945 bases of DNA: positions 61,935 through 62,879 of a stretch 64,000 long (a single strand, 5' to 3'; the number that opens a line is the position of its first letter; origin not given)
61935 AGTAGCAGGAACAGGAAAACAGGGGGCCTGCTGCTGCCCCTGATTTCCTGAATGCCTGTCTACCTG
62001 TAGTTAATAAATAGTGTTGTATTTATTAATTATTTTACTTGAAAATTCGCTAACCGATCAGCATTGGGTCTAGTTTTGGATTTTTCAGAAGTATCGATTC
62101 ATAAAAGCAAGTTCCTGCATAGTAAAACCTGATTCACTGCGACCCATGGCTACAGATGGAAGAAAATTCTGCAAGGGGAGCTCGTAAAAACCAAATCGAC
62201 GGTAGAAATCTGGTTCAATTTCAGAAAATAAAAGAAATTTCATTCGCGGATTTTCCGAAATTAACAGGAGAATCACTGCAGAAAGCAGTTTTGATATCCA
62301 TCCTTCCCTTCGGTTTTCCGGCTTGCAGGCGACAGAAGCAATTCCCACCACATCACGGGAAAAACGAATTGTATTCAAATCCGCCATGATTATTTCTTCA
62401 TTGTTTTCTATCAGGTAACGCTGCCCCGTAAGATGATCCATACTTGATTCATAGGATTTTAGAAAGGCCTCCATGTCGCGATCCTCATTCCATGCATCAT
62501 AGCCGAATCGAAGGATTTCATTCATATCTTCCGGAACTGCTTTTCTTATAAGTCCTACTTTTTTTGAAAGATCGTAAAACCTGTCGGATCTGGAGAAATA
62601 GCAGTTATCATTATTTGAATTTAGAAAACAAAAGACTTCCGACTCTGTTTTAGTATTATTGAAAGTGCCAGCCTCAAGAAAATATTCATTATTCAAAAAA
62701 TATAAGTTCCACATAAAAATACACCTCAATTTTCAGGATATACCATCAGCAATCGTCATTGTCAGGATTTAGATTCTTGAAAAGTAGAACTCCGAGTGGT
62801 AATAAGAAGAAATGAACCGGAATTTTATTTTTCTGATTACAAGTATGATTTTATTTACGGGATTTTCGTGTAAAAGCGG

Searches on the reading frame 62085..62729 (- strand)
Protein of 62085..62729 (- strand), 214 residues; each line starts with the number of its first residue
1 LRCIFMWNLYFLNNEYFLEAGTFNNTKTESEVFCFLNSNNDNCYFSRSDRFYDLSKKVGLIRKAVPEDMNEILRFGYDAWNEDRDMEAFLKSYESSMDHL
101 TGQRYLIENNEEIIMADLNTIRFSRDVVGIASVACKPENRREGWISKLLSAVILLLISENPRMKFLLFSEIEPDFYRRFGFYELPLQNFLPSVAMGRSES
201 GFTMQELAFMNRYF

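Call 22: search_protein_families(library=pfam, proteins=[window:62085-62729:-])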
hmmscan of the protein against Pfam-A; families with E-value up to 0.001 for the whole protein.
window:62085-62729:- (214 aa): 2 families
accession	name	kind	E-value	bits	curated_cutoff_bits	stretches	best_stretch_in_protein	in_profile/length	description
PF13527.13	Acetyltransf_9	-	5.8e-08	33.2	25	1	61-181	2-124/127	Acetyltransferase (GNAT) domain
PF13508.13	Acetyltransf_7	-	7.6e-05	23.4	27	1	105-182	6-83/84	Acetyltransferase (GNAT) domain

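Call 70: find_homologous_proteins(query=window:62085-62714:-, max_evalue=1e-20)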
Query window:62085-62714:- (209 aa): 26 proteins with E <= 1e-20 among 105 candidates.
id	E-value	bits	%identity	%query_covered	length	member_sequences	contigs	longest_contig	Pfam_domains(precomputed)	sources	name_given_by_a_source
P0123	4.6e-136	469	100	100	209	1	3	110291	PF13527.14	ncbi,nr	ncbi:GNAT family N-acetyltransferase [Myxococcota bacterium]|nr:GNAT family N-acetyltransferase [Myx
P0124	1.2e-39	154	51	76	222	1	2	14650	PF13527.14,PF07866.18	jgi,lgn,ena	-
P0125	6.5e-36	142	46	78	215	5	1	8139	PF13508.14,PF08445.17,PF13527.14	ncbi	-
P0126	3.2e-35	140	46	76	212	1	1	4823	PF13673.14,PF13508.14,PF08445.17,PF13527.14,PF00583.32,PF07866.18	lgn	-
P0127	1.2e-34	138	37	100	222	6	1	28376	PF13673.14,PF13508.14,PF00583.32,PF07866.18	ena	-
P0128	1.2e-34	138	45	75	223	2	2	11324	PF13673.14,PF13508.14,PF08445.17,PF13527.14,PF00583.32,PF07866.18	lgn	-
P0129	2.3e-34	137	45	75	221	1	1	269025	PF13673.14,PF13508.14,PF23209.2,PF13527.14,PF00583.32,PF07866.18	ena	-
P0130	1.1e-33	135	39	100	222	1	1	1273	PF13508.14,PF00583.32,PF07866.18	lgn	-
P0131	5.9e-33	132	39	100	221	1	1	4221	PF13508.14,PF00583.32,PF07866.18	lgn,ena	-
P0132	8.4e-32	129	37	100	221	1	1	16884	PF13508.14,PF00583.32,PF07866.18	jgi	jgi:GNAT superfamily N-acetyltransferase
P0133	7.5e-31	125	36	100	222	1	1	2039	PF13508.14,PF07866.18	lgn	-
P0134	1.4e-30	125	37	100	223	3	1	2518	PF07866.18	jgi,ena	jgi:GNAT superfamily N-acetyltransferase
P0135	7.2e-29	119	43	76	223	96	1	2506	PF07866.18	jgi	jgi:GNAT superfamily N-acetyltransferase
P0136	1.3e-28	118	34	100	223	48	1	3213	PF13508.14,PF07866.18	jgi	-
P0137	1.6e-28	118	35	100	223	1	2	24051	PF13508.14,PF08445.17,PF00583.32,PF07866.18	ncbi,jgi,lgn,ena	jgi:GNAT superfamily N-acetyltransferase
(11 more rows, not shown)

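Call 71: find_encoding_contigs(protein=P0123, flank=10000, max_places=5)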
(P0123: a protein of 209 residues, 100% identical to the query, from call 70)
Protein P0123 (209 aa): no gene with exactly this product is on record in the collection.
